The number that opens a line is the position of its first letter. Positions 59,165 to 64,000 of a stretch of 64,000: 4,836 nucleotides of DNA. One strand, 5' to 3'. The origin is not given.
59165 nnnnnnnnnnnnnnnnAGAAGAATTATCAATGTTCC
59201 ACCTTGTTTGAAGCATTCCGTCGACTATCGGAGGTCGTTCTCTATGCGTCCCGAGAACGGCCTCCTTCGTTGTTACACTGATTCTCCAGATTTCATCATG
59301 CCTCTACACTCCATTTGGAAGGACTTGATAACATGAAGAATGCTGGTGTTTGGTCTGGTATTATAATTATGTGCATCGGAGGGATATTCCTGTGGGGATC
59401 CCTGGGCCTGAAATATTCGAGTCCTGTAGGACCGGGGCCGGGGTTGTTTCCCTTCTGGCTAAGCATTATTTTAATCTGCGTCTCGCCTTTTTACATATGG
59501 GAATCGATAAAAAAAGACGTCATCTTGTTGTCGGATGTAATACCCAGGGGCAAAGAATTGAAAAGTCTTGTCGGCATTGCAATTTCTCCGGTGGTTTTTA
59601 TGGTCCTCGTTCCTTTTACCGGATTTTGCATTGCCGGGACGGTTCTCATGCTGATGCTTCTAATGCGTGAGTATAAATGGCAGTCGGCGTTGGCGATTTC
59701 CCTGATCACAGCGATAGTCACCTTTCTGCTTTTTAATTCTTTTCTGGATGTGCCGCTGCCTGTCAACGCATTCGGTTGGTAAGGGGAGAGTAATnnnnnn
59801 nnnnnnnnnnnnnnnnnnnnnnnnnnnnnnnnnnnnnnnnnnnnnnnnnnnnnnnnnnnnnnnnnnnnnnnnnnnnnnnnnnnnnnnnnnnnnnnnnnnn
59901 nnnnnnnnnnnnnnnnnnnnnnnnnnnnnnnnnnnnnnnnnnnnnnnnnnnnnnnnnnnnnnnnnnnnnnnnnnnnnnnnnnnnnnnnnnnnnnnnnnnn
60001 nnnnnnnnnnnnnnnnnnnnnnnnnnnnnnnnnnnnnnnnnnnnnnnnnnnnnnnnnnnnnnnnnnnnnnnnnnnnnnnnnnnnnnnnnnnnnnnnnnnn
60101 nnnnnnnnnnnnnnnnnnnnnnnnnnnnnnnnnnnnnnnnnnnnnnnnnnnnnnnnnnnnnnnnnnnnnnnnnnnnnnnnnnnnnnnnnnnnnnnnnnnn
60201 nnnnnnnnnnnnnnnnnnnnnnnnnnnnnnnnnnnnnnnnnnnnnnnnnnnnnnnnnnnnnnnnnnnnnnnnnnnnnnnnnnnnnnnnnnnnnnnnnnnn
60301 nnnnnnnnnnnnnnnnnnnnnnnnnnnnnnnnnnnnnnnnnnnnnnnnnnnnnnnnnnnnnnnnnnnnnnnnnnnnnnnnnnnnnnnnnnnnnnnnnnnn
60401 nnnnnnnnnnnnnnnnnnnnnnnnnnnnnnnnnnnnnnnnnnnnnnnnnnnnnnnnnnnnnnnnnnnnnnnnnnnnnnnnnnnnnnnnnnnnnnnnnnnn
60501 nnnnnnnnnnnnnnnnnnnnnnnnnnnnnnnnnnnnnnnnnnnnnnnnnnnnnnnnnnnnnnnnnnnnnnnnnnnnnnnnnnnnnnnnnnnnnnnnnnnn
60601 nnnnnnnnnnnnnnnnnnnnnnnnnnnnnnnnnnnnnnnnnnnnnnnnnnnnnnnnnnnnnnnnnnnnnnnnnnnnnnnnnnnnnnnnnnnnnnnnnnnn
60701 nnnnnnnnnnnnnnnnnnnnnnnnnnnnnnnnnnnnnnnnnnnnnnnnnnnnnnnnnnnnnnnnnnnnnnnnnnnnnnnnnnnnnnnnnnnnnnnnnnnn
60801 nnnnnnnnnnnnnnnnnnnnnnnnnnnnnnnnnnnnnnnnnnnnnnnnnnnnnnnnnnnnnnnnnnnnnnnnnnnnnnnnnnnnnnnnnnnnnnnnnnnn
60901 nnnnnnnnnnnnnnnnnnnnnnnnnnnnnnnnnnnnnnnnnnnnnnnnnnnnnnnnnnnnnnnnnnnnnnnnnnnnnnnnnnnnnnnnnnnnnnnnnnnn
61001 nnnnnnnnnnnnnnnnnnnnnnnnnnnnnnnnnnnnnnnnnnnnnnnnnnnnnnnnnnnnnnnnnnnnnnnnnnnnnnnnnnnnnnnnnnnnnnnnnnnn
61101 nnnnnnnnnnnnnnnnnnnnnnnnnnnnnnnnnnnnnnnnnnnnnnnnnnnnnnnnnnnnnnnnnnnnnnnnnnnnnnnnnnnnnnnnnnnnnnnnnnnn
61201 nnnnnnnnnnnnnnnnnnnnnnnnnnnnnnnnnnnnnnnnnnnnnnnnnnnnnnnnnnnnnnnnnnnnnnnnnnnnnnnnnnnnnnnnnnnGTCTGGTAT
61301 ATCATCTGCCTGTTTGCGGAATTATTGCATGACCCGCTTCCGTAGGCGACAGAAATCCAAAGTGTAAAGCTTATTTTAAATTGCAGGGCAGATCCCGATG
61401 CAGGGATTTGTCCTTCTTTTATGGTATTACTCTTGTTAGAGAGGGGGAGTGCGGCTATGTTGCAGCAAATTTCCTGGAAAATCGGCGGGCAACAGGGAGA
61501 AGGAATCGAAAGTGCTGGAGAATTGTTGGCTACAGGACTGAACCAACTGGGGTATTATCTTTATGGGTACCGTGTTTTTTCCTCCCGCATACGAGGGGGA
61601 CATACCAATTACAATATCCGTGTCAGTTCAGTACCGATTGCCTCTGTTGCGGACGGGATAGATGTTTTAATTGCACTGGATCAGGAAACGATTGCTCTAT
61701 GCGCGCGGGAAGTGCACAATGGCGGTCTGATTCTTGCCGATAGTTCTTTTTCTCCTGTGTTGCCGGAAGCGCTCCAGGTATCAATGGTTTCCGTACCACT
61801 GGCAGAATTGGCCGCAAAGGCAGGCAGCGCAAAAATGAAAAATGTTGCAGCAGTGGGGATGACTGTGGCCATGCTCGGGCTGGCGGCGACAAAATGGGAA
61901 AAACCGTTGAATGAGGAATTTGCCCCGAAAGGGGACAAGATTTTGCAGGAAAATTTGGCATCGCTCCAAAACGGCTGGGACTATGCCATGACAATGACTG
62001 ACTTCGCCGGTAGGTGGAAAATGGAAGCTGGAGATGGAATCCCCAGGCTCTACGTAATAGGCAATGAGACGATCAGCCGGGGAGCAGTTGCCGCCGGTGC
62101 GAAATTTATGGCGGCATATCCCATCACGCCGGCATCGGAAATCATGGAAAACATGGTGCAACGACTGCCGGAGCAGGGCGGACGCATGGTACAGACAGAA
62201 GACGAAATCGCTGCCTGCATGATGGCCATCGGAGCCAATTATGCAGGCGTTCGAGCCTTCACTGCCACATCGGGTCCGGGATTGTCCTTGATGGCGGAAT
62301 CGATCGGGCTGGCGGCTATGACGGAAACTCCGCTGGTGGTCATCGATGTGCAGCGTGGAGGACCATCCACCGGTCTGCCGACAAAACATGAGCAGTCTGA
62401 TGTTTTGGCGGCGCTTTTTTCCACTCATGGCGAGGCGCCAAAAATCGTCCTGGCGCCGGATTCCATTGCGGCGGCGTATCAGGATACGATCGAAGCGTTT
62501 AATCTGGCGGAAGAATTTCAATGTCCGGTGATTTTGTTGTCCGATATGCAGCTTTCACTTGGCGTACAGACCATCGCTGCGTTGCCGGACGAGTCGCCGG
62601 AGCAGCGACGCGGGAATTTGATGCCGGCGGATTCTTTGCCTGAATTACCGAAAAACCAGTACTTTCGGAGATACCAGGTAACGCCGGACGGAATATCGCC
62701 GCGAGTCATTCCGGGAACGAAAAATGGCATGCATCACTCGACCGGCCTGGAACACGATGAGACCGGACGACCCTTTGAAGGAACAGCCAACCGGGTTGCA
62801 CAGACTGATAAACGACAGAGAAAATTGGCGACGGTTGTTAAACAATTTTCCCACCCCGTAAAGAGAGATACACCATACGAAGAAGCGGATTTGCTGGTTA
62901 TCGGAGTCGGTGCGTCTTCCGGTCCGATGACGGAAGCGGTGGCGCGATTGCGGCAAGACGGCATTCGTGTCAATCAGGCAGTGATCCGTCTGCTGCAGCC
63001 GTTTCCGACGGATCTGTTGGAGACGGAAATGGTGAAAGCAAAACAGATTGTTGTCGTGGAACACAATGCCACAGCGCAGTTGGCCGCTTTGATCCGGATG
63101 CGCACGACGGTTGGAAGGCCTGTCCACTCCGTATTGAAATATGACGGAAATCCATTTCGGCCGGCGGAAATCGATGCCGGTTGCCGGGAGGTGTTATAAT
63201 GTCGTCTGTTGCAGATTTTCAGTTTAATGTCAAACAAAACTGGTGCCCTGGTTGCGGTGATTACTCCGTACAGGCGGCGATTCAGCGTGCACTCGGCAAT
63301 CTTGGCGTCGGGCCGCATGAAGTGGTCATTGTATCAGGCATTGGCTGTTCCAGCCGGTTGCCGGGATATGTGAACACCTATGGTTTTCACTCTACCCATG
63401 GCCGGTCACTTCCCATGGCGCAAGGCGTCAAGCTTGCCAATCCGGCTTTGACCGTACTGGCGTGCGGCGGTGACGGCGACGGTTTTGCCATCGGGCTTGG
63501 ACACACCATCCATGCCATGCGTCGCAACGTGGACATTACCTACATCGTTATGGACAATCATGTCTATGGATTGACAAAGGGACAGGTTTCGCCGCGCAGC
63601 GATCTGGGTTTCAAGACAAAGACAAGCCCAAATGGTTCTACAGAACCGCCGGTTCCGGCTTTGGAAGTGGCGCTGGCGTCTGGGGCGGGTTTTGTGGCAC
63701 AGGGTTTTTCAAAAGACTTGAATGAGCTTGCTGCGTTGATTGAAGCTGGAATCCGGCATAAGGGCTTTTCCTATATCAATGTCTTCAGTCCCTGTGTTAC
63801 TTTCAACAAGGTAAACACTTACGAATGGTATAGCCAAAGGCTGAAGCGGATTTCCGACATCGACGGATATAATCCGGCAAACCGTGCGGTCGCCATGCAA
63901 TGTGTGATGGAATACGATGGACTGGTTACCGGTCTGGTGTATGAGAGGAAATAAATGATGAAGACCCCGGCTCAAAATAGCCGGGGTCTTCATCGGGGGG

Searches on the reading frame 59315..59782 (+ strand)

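Call 75: search_protein_families(library=pfam, proteins=[window:59315-59782:+], max_evalue=0.00001)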
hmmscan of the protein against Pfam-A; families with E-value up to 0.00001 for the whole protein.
window:59315-59782:+ (155 aa): 1 family
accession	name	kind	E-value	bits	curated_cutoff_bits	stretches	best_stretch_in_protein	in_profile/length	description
PF07331.16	TctB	-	3.7e-21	76.2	29.1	1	13-149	2-137/137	Tripartite tricarboxylate transporter TctB family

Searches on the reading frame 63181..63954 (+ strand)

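Call 75: search_protein_families(library=pfam, proteins=[window:63181-63954:+], max_evalue=0.00001)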
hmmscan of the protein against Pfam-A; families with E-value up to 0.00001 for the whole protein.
window:63181-63954:+ (257 aa): 2 families
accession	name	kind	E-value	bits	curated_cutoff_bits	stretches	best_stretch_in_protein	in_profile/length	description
PF02775.26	TPP_enzyme_C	-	9.8e-32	110.3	21.9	1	54-201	2-151/151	Thiamine pyrophosphate enzyme, C-terminal TPP binding domain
PF12367.13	PFO_beta_C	-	7.1e-17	61.7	24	1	205-255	1-50/66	Pyruvate ferredoxin oxidoreductase beta subunit C terminal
